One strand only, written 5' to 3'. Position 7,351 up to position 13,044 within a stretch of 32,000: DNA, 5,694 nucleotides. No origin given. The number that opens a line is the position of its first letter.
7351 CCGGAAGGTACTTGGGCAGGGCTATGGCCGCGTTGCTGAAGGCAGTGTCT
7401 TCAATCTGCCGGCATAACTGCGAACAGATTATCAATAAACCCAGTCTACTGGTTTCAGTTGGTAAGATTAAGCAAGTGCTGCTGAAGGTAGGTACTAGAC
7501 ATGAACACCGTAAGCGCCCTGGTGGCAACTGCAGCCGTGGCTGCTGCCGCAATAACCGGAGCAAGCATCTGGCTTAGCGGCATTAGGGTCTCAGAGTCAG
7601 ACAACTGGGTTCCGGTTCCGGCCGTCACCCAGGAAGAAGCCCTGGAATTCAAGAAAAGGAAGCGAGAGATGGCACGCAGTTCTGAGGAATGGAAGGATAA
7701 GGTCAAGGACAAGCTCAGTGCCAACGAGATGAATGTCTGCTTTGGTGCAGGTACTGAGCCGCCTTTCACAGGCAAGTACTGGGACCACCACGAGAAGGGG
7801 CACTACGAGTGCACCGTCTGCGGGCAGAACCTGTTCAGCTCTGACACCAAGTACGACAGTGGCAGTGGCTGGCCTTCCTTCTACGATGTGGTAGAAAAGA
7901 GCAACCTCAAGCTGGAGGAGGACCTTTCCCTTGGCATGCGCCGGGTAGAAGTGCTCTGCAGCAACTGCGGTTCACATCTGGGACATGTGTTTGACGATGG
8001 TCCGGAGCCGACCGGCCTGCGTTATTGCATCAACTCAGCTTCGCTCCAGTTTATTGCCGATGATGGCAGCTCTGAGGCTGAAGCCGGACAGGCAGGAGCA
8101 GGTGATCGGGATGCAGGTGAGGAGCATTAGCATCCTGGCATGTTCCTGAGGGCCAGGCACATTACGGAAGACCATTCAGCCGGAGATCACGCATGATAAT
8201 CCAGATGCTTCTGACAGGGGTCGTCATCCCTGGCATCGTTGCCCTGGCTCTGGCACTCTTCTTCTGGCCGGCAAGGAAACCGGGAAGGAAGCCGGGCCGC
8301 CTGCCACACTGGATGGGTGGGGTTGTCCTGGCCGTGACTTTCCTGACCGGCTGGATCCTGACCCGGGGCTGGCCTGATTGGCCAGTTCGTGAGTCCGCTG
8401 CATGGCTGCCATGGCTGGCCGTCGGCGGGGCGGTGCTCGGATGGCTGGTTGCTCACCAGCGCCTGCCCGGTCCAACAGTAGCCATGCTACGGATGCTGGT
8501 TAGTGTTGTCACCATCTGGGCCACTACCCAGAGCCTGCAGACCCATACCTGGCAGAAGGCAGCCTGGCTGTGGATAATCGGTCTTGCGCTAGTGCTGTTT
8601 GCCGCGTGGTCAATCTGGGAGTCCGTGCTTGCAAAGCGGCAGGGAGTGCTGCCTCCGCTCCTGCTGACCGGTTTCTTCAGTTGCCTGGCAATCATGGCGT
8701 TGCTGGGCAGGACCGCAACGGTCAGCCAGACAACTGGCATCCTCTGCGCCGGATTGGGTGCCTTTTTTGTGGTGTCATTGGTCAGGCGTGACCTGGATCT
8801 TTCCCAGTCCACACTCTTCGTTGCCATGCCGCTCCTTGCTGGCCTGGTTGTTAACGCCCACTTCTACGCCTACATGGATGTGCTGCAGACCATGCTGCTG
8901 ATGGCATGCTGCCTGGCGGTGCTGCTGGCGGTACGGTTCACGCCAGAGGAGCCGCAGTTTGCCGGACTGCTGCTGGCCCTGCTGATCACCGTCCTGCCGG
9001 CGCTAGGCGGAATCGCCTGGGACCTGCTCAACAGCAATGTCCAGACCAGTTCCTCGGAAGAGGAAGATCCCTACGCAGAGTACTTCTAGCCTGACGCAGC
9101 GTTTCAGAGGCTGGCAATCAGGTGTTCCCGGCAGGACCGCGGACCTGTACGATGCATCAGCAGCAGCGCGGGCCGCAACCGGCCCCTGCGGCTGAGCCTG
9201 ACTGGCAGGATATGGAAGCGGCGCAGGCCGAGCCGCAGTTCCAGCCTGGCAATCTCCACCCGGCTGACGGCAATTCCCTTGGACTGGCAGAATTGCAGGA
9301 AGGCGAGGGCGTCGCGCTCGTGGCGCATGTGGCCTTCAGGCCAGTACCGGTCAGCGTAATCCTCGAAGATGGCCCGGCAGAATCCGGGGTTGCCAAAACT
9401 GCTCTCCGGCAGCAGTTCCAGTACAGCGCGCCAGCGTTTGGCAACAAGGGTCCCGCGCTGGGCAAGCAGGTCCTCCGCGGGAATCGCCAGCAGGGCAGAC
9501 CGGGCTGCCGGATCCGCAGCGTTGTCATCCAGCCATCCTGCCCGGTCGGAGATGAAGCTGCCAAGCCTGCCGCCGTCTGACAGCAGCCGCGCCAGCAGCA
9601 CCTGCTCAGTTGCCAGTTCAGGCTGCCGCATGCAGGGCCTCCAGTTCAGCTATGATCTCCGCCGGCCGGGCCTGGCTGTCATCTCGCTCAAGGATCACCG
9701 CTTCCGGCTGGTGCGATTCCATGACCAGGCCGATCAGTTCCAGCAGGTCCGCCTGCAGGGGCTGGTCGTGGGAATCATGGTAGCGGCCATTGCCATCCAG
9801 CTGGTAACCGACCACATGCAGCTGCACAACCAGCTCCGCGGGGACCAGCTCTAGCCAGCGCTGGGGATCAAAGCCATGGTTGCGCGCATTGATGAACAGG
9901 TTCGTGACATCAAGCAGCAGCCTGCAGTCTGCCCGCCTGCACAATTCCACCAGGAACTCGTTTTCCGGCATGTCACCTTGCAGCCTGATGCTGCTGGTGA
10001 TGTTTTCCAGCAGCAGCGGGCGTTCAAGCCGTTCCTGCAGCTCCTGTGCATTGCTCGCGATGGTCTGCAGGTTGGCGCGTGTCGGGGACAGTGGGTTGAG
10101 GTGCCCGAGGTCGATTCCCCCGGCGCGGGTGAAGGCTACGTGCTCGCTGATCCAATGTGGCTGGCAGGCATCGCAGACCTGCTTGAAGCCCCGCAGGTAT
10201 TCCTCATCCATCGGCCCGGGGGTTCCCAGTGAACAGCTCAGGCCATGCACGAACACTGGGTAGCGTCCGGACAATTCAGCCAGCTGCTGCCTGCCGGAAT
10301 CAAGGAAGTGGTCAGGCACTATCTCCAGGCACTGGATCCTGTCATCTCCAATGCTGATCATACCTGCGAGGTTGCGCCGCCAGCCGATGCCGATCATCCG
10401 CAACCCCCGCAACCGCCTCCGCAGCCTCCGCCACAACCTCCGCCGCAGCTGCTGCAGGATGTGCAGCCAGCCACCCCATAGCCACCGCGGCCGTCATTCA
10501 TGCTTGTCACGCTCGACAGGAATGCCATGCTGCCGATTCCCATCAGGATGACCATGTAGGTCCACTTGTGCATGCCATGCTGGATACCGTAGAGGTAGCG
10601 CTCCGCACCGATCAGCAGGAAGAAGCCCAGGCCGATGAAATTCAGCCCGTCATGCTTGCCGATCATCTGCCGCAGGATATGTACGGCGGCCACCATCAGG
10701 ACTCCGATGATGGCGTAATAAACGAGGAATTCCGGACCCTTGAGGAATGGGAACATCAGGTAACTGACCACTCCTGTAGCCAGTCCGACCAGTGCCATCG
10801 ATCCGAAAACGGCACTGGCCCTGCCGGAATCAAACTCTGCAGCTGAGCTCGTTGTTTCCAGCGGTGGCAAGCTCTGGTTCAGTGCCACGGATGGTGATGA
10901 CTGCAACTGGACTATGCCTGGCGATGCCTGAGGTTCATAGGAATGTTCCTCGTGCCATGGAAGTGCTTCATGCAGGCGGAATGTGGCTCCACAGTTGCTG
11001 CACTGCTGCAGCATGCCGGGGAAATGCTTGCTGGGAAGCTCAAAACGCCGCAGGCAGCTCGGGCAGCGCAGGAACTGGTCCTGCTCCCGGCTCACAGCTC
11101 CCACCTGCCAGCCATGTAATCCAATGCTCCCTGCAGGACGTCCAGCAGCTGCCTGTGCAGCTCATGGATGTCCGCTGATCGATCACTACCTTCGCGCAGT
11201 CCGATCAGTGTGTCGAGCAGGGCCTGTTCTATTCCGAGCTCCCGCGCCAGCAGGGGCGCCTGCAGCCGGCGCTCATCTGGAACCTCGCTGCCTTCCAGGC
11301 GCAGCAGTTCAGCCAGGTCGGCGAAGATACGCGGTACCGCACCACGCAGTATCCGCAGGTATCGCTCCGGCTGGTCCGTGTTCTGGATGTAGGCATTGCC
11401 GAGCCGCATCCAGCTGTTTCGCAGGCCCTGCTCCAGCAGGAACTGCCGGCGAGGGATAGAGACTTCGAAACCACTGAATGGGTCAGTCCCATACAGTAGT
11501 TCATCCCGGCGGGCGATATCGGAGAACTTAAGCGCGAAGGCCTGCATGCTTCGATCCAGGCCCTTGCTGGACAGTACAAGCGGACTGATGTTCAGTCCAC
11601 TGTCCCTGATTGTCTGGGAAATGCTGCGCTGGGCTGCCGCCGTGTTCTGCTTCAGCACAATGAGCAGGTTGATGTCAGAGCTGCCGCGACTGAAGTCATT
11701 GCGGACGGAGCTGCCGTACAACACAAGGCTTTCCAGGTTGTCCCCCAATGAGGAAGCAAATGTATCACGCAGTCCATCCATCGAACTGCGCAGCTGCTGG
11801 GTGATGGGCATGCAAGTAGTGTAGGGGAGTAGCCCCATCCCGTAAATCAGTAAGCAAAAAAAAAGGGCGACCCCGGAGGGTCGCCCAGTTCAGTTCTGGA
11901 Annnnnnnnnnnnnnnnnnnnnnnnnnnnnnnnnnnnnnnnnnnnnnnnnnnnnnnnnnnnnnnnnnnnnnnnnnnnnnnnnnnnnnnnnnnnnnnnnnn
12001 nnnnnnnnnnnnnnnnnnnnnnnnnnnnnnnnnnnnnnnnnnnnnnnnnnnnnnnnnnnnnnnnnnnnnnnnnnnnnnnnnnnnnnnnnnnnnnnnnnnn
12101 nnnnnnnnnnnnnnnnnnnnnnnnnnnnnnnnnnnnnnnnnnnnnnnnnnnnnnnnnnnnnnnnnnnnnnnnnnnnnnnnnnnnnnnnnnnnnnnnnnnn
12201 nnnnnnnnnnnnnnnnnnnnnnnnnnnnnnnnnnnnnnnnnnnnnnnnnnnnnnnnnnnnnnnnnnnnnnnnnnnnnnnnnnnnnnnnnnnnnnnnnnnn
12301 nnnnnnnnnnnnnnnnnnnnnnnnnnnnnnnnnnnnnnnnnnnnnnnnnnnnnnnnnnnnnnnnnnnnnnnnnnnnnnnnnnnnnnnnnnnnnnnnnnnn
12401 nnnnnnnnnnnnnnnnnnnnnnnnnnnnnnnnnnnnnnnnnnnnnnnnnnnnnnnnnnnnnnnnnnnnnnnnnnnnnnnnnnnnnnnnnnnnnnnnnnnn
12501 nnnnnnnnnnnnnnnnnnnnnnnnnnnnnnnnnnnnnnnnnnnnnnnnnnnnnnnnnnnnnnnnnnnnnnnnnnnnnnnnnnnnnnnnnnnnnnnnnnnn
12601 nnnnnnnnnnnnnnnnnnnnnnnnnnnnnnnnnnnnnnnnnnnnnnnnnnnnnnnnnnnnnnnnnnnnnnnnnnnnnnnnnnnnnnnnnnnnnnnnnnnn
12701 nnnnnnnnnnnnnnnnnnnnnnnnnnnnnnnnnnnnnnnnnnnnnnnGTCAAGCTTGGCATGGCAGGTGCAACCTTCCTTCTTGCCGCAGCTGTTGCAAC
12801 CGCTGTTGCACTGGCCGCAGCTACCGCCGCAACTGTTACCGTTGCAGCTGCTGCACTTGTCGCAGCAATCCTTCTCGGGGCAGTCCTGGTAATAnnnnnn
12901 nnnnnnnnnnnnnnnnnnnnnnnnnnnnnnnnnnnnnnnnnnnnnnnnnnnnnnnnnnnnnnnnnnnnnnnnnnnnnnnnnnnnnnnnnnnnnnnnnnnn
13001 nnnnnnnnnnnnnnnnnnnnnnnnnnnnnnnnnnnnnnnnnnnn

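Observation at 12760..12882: Twelve-cysteine metallothionein-like insertion inside an SLH-anchored outer-membrane porin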

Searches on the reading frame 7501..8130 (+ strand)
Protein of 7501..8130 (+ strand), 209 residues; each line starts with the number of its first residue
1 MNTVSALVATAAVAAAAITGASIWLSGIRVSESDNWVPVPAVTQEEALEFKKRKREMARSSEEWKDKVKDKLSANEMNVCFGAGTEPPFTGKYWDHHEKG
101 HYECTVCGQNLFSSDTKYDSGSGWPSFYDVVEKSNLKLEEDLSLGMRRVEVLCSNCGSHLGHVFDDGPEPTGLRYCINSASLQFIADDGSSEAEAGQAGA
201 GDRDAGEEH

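Call 33: search_protein_families(library=pfam, proteins=[window:7501-8130:+], max_evalue=10)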
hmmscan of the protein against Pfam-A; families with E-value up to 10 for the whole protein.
window:7501-8130:+ (209 aa): 13 families
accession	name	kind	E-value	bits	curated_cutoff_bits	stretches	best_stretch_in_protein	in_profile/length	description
PF01641.26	SelR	-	6.1e-50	168.5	24.9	1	72-185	1-115/116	SelR domain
PF24046.1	At4g08330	-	3.8e-05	24.2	27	1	142-172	70-100/129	At4g08330 beta-tent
PF01907.25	Ribosomal_L37e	-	0.0092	16.5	27.6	1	96-126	10-40/53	Ribosomal protein L37e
PF08271.17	Zn_Ribbon_TF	-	0.021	14.8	29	1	148-160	17-29/43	TFIIB zinc-binding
PF03226.21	Yippee-Mis18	-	0.044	14.4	26.6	1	133-183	40-94/108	Yippee zinc-binding/DNA-binding /Mis18, centromere assembly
PF10136.14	SpecificRecomb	-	0.085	11.6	24.6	1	8-82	462-536/639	Site-specific recombinase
PF10058.14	Zn_ribbon_10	-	0.088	13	24.2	1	146-168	18-40/54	ER junction formation factor lunapark, zinc ribbon finger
PF24108.1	DUF7383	-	0.092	13.4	27.9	1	62-139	22-96/123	Family of unknown function (DUF7383)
PF07246.16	Phlebovirus_NSM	-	0.11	12.3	27.2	1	67-134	19-88/264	Phlebovirus nonstructural protein NS-M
PF23455.1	DUF7129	-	0.14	12.4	30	1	96-115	6-25/45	Domain of unknown function (DUF7129)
PF13248.11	Zn_ribbon_3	-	0.88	9.6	27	1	151-159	3-11/26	zinc-ribbon domain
PF13465.12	zf-H2C2_2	-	0.96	10.4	40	1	95-108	8-21/26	Zinc-finger double domain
PF06170.17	DUF983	-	7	7.5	22.6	0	149-168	7-27/85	Protein of unknown function (DUF983)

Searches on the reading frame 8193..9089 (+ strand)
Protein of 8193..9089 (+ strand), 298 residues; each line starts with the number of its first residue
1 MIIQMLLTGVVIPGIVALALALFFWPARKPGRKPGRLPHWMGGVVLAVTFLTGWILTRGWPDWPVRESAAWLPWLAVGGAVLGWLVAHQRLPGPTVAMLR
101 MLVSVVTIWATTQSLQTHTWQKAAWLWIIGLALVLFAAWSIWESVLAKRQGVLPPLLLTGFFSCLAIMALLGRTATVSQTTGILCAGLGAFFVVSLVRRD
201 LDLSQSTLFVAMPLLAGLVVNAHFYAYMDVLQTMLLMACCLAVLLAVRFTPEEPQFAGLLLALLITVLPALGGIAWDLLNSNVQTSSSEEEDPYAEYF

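Call 18: search_protein_families(library=ncbifam, proteins=[window:8193-9089:+], max_evalue=0.01)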
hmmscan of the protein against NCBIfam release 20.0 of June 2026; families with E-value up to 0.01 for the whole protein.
window:8193-9089:+ (298 aa): 0 families

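Call 33: search_protein_families(library=pfam, proteins=[window:8193-9089:+], max_evalue=10)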
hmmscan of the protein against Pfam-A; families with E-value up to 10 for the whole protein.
window:8193-9089:+ (298 aa): 3 families
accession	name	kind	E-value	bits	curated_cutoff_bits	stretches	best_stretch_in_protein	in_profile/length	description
PF06724.16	DUF1206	-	0.06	13.9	26.2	1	124-145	47-68/70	Domain of Unknown Function (DUF1206)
PF12669.12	FeoB_associated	-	0.31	11.8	27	1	127-151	3-27/44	FeoB-associated Cys-rich membrane protein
PF20136.4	DUF6526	-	3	8.3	23.7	1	112-174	3-66/145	Family of unknown function (DUF6526)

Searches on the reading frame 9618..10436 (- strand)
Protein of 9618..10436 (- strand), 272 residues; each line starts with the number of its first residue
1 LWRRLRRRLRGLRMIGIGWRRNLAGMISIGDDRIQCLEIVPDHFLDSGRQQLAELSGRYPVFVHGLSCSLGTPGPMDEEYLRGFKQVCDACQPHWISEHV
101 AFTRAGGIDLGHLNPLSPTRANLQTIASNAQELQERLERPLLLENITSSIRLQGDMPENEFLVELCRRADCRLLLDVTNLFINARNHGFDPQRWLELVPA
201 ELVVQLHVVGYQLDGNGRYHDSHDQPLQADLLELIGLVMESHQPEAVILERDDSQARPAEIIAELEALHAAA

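Call 4: search_protein_families(library=pfam, proteins=[window:9618-10436:-], max_evalue=0.01)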
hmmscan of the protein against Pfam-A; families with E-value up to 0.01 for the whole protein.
window:9618-10436:- (272 aa): 1 family
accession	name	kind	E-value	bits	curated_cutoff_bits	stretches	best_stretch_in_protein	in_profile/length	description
PF05114.20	MbnB_TglH_ChrH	-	7e-70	235.7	25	1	15-270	2-260/263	RiPP precursor modification enzyme MbnB/TglH/ChrH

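Call 18: search_protein_families(library=ncbifam, proteins=[window:9618-10436:-], max_evalue=0.01)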
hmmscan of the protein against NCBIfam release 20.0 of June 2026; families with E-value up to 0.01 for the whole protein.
window:9618-10436:- (272 aa): 5 families
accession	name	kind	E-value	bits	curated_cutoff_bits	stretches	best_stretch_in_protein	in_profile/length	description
NF050167.1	MNIO_BufB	equivalog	1.4e-59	201.5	310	1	15-266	1-259/262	MNIO family bufferin maturase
NF003818.2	PRK05409.1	equivalog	2.6e-50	171.4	360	1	15-270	2-262/264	HvfB family MNIO-type RiPP peptide maturase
NF050151.1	RiPP_MNIO_ApyH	equivalog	5.6e-29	101.2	400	1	14-264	12-271/283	multinuclear non-heme iron-dependent oxidative enzyme ApyH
TIGR04159.2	methbact_MbnB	equivalog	4.6e-19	68.9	325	1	30-270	19-257/261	methanobactin biosynthesis protein MbnB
NF050165.1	MNIO_ChrH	equivalog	3.1e-11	42.9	600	1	77-251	77-257/363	MNIO family chryseobactin maturase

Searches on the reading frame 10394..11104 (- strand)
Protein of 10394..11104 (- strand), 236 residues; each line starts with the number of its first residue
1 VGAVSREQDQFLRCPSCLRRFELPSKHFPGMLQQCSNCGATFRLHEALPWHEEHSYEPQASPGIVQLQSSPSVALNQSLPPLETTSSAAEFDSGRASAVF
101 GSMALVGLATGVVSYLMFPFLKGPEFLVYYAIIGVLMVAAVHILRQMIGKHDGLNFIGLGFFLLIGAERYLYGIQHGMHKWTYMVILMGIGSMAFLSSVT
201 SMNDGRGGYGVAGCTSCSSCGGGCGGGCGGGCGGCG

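Call 4: search_protein_families(library=pfam, proteins=[window:10394-11104:-], max_evalue=0.01)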
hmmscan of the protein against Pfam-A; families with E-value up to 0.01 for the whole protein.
window:10394-11104:- (236 aa): 1 family
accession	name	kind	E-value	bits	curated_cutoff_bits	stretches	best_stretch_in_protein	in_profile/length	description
PF13717.11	Zn_ribbon_4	-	0.00027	21.3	30.3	1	12-43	3-36/36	zinc-ribbon domain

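Call 18: search_protein_families(library=ncbifam, proteins=[window:10394-11104:-], max_evalue=0.01)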
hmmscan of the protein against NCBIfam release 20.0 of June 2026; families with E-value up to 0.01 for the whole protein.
window:10394-11104:- (236 aa): 1 family
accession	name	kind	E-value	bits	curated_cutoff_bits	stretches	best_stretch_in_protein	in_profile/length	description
NF041070.1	carrier_LysW_Arch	domain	0.0014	18.6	75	1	13-46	4-37/57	alpha-aminoadipate/glutamate carrier protein LysW/ArgW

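Call 39: find_homologous_proteins(query=window:10394-11104:-, max_evalue=0.001)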
Query window:10394-11104:- (236 aa): 118 proteins with E <= 0.001 among 8000 candidates.
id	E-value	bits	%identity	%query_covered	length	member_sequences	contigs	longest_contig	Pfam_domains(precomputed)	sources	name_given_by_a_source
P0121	2.2e-22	98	30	78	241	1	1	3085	-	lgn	-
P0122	4.0e-19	87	34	48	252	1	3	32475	PF13606.13,PF13857.13,PF12796.14,PF00023.37,PF13637.13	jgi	jgi:ankyrin repeat protein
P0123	1.2e-18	86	25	80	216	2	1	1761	-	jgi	-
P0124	2.3e-18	85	27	80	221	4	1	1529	-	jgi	jgi:hypothetical protein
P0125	3.7e-17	81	46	32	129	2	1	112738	-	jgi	jgi:hypothetical protein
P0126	5.0e-17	80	25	82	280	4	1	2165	-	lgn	-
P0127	5.4e-17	80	27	94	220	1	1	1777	-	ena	-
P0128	1.3e-15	76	26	83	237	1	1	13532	-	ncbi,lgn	-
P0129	1.4e-15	76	31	77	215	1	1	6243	-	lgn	-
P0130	1.6e-15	75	29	91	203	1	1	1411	-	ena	-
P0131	1.7e-15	75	26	93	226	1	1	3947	-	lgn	-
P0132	2.2e-15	75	24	82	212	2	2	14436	-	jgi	jgi:hypothetical protein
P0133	3.7e-15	74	25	77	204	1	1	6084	-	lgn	-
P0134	4.3e-15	74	25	78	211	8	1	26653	-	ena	-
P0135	4.6e-15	74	37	43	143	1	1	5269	-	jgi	jgi:uncharacterized membrane protein YgcG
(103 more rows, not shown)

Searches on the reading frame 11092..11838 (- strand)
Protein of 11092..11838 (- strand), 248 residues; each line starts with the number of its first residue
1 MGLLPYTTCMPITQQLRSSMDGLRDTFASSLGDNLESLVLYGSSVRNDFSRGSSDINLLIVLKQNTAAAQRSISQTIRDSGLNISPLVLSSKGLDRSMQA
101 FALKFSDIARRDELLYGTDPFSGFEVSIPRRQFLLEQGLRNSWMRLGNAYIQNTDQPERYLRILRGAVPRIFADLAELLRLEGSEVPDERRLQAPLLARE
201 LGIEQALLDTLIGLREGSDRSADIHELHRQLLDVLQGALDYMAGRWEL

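Call 4: search_protein_families(library=pfam, proteins=[window:11092-11838:-], max_evalue=0.01)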
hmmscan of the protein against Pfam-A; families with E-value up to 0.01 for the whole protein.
window:11092-11838:- (248 aa): 2 families
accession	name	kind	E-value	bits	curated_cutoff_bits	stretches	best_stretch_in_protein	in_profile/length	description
PF01909.29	NTP_transf_2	-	0.00031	21.5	21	1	35-67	14-45/93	Nucleotidyltransferase domain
PF18765.7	Polbeta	-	0.0044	17.6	26.9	1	33-80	11-58/93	Polymerase beta, Nucleotidyltransferase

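Call 18: search_protein_families(library=ncbifam, proteins=[window:11092-11838:-], max_evalue=0.01)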
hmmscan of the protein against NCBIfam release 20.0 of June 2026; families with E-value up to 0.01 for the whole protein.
window:11092-11838:- (248 aa): 8 families
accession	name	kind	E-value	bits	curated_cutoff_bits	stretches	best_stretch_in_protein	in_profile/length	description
NF045972.1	ANT_3pp_I_Serra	equivalog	0.00018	21.4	500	1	11-72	3-63/261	ANT(3'')-I family aminoglycoside adenylyltransferase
NF012212.1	ANT_9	subfamily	0.0011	18.4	340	1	27-72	13-57/249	aminoglycoside nucleotidyltransferase ANT(9)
NF051895.1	anti_phage_HalB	equivalog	0.0016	18.1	190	1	37-68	1-31/211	anti-phage Hailong system nucleotidyltransferase HalB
NF010309.0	PRK13746.1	subfamily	0.0046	16.3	193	1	14-72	7-64/263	aminoglycoside adenylyltransferase family protein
NF053581.1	ANT_3pp_Ic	exception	0.0049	16.4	545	0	12-72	5-64/265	aminoglycoside nucleotidyltransferase ANT(3'')-Ic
NF012135.0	ANT_3pp_9_crypt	exception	0.0049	16.4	560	1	29-73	22-65/262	cryptic aminoglycoside nucleotidyltransferase ANT(3'')/ANT(9)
NF033220.1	ANT_3pp_II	equivalog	0.0075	15.6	400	1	20-72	7-58/258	ANT(3'')-II family aminoglycoside nucleotidyltransferase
NF045909.1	ANT_9_Ic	equivalog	0.0093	15.3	505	0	29-99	21-87/259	aminoglycoside nucleotidyltransferase ANT(9)-Ic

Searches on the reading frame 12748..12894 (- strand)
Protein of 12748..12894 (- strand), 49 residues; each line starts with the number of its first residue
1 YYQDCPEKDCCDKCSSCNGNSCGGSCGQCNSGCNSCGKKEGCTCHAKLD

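Call 33: search_protein_families(library=pfam, proteins=[window:12748-12894:-], max_evalue=10)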
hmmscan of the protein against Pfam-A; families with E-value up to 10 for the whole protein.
seq(49 aa): 0 families
